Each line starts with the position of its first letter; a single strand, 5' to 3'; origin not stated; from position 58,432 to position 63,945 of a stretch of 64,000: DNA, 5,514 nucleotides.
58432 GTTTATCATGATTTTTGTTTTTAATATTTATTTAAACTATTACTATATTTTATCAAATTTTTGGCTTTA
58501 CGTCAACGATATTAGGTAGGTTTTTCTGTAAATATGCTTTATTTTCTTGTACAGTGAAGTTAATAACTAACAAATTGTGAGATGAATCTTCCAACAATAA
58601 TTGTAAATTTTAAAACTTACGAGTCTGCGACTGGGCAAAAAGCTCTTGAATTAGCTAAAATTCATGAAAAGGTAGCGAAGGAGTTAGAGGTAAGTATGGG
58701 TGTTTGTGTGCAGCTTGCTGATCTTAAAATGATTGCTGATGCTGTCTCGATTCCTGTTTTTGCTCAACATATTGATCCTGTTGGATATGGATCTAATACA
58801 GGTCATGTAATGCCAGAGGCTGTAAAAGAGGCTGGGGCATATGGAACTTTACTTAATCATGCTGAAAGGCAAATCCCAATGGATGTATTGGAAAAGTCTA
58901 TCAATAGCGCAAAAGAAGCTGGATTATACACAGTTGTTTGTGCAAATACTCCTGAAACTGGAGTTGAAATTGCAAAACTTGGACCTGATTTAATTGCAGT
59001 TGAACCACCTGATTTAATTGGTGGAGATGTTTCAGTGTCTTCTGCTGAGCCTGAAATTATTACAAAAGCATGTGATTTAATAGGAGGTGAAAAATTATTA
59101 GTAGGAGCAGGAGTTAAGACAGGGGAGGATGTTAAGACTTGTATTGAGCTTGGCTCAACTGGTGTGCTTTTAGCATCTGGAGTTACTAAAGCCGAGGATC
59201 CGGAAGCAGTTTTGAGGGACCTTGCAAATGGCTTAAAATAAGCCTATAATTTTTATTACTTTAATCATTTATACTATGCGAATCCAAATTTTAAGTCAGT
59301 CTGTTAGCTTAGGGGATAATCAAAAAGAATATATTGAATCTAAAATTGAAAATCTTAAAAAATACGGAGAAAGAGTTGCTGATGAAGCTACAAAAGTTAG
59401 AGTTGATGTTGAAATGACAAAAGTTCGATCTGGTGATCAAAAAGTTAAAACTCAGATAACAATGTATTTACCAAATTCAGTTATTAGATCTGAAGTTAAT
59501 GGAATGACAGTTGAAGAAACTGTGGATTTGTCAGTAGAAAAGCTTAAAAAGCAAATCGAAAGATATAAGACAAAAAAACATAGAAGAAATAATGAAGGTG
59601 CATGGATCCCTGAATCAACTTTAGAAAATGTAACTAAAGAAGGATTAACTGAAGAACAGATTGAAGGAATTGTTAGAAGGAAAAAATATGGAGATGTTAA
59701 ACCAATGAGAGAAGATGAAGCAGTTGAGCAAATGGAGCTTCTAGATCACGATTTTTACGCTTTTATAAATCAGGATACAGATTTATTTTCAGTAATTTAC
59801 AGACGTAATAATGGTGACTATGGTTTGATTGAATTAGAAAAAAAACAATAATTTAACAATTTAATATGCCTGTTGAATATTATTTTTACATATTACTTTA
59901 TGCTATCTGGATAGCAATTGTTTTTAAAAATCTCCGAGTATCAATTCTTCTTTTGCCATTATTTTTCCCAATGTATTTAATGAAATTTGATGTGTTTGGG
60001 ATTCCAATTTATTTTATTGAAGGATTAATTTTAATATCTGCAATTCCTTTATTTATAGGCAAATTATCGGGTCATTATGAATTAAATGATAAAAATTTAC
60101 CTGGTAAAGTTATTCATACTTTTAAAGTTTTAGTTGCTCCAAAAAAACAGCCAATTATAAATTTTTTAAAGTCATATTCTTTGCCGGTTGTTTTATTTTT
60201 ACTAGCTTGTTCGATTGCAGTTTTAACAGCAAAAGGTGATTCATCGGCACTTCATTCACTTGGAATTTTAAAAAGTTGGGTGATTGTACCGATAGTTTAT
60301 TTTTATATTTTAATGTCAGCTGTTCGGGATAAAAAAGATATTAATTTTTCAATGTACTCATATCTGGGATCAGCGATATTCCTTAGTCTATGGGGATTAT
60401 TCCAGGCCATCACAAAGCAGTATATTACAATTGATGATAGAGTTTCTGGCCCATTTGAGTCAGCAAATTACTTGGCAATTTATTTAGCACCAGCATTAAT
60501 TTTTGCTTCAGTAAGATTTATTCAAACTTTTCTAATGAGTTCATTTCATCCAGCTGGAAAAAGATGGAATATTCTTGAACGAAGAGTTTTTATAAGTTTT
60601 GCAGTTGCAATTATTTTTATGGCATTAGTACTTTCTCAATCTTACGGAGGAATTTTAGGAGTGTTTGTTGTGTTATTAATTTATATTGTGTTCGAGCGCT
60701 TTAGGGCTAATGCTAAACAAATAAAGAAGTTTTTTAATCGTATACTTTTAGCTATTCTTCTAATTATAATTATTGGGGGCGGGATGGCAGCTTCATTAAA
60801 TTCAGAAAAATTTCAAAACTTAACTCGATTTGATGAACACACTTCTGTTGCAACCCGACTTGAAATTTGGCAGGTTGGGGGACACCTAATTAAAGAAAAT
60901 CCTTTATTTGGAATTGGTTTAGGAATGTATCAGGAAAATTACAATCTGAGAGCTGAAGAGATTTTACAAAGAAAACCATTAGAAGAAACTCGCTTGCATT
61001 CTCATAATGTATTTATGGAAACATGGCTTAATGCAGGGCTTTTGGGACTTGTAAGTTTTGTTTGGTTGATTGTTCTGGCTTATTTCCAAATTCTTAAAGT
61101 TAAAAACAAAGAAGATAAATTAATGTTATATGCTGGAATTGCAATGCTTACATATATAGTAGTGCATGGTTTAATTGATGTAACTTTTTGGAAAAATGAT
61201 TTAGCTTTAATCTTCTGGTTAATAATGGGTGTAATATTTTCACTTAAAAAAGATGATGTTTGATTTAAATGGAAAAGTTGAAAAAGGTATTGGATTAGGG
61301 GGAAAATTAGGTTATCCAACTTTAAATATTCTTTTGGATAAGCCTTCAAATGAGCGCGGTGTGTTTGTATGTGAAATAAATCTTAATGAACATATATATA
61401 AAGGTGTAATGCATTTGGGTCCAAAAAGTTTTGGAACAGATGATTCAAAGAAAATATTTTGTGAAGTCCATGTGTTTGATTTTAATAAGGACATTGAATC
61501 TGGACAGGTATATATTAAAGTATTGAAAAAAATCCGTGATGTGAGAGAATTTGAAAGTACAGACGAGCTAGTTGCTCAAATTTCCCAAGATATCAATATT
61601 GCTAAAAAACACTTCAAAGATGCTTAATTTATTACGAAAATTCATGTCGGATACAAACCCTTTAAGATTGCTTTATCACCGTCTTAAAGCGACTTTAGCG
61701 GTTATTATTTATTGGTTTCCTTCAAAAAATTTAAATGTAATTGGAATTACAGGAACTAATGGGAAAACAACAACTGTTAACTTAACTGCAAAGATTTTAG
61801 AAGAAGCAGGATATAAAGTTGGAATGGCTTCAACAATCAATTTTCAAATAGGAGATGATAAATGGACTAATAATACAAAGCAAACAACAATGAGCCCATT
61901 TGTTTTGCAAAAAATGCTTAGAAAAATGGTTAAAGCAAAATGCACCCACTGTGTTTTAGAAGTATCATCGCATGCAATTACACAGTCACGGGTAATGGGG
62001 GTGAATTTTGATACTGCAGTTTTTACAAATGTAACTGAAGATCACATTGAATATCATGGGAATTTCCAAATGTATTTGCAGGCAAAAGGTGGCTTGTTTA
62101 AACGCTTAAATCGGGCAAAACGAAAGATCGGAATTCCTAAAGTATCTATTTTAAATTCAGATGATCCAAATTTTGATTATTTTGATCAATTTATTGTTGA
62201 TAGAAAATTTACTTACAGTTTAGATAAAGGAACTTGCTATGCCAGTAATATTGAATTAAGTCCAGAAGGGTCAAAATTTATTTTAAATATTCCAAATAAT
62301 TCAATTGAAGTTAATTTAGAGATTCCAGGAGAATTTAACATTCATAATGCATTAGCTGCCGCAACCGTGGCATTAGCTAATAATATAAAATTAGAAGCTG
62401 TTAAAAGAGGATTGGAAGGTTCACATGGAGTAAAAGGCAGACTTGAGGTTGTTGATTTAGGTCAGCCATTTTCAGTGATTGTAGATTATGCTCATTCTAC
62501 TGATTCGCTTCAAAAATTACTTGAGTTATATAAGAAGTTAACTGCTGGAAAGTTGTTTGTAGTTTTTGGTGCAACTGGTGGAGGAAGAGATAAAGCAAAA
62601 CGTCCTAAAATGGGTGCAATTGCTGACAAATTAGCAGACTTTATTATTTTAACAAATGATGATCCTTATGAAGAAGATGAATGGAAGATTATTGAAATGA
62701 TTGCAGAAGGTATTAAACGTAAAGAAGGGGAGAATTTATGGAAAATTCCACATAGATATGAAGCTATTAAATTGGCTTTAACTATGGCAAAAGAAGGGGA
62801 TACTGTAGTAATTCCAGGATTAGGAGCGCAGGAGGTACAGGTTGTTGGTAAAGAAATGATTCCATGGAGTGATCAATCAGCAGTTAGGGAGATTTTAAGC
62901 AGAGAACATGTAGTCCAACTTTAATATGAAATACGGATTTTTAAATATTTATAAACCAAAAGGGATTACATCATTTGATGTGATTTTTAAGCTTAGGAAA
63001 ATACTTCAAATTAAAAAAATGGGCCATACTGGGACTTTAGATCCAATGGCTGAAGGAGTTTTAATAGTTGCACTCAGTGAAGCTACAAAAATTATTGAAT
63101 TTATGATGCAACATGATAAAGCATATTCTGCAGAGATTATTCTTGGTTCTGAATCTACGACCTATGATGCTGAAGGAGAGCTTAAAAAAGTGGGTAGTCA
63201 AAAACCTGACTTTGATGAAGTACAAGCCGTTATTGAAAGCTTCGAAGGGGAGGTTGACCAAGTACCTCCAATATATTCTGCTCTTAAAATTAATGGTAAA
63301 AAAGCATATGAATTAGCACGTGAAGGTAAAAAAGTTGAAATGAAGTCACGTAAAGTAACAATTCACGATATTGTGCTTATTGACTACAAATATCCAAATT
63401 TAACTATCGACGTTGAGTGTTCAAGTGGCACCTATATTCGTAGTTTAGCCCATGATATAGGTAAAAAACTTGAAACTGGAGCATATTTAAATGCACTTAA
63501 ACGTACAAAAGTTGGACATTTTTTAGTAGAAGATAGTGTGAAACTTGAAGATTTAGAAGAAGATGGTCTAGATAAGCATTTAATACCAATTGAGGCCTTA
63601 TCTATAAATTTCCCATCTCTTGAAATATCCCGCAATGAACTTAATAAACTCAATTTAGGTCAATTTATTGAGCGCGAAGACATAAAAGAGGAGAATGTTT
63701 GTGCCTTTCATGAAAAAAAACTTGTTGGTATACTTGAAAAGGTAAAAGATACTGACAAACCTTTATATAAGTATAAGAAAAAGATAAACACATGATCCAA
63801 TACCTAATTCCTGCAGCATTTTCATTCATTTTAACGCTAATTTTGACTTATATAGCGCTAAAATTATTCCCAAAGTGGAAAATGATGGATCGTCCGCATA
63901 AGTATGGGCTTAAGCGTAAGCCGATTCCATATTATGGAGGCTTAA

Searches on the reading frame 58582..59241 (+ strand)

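Call 10: search_protein_families(library=pfam, proteins=[window:58582-59241:+], max_evalue=0.001)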
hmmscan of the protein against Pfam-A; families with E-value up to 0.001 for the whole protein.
window:58582-59241:+ (219 aa): 2 families
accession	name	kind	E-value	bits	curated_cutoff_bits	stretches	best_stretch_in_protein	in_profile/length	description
PF00121.24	TIM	-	1.9e-32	113.2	20.1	1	4-208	1-239/245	Triosephosphate isomerase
PF05690.20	ThiG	-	2e-05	24.5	23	1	172-214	178-220/247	Thiazole biosynthesis protein ThiG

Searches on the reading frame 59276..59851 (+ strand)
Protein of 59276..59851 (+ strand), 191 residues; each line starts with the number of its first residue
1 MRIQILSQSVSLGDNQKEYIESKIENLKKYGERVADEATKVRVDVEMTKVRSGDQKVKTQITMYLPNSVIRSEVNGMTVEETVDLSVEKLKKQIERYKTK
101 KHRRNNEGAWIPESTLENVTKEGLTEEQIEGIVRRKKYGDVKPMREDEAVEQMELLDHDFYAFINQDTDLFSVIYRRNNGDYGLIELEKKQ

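Call 10: search_protein_families(library=pfam, proteins=[window:59276-59851:+], max_evalue=0.001)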
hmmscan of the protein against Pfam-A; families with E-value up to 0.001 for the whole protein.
window:59276-59851:+ (191 aa): 2 families
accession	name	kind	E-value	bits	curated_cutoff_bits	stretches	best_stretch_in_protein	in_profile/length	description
PF16321.10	Ribosom_S30AE_C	-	1.6e-22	79.4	25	1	132-184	6-57/57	Sigma 54 modulation/S30EA ribosomal protein C terminus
PF02482.25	Ribosomal_S30AE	-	1.1e-14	55.4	23.7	1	3-101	1-87/88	Sigma 54 modulation protein / S30EA ribosomal protein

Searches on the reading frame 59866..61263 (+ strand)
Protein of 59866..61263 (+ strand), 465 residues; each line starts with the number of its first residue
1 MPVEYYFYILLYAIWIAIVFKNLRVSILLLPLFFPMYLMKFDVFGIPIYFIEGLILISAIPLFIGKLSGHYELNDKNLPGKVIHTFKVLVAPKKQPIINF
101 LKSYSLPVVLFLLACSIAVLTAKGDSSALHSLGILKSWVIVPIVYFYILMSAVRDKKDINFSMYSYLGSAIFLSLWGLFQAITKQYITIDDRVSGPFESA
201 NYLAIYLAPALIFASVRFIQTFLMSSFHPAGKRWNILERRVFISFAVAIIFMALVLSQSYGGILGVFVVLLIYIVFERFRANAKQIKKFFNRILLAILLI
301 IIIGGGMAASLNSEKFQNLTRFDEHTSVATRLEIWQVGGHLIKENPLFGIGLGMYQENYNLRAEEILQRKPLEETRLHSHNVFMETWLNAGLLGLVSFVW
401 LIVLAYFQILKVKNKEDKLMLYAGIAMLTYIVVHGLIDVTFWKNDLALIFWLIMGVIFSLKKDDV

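Call 10: search_protein_families(library=pfam, proteins=[window:59866-61263:+], max_evalue=0.001)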
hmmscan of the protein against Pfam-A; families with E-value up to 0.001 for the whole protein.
window:59866-61263:+ (465 aa): 1 family
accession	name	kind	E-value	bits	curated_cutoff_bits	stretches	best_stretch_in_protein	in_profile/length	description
PF04932.20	Wzy_C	-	6.6e-25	88.1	31.7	1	245-399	1-149/149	O-Antigen ligase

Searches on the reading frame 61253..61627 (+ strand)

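Call 10: search_protein_families(library=pfam, proteins=[window:61253-61627:+], max_evalue=0.001)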
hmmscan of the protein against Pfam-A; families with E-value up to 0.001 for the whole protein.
window:61253-61627:+ (124 aa): 1 family
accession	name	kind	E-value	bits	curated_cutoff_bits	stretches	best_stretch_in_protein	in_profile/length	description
PF01687.23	Flavokinase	-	6.3e-29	101.2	19.6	1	3-120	5-123/124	Riboflavin kinase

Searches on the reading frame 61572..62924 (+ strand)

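Call 10: search_protein_families(library=pfam, proteins=[window:61572-62924:+], max_evalue=0.001)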
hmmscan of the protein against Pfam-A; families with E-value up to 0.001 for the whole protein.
window:61572-62924:+ (450 aa): 2 families
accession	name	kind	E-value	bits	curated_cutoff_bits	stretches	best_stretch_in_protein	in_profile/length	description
PF08245.18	Mur_ligase_M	-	1e-51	176.2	24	1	59-267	1-200/200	Mur ligase middle domain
PF02875.26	Mur_ligase_C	-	1.7e-26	94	28.4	1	289-416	1-125/127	Mur ligase, glutamate ligase domain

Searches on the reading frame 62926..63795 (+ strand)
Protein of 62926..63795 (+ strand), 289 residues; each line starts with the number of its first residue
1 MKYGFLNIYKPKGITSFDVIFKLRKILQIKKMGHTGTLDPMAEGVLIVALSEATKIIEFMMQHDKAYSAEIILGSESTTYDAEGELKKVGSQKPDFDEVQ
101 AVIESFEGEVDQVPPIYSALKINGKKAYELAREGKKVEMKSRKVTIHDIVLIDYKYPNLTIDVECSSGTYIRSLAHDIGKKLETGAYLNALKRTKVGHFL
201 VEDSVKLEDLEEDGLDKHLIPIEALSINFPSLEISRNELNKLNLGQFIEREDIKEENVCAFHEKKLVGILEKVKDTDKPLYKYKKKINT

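Call 10: search_protein_families(library=pfam, proteins=[window:62926-63795:+], max_evalue=0.001)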
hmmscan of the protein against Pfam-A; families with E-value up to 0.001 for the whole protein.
window:62926-63795:+ (289 aa): 2 families
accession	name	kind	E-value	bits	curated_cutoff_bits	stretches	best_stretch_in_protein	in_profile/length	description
PF01509.24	TruB_N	-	3.7e-56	190.1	27.3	1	24-171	1-149/149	TruB family pseudouridylate synthase (N terminal domain)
PF16198.10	TruB_C_2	-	3.7e-12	46.6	29.3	1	172-225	1-64/66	tRNA pseudouridylate synthase B C-terminal domain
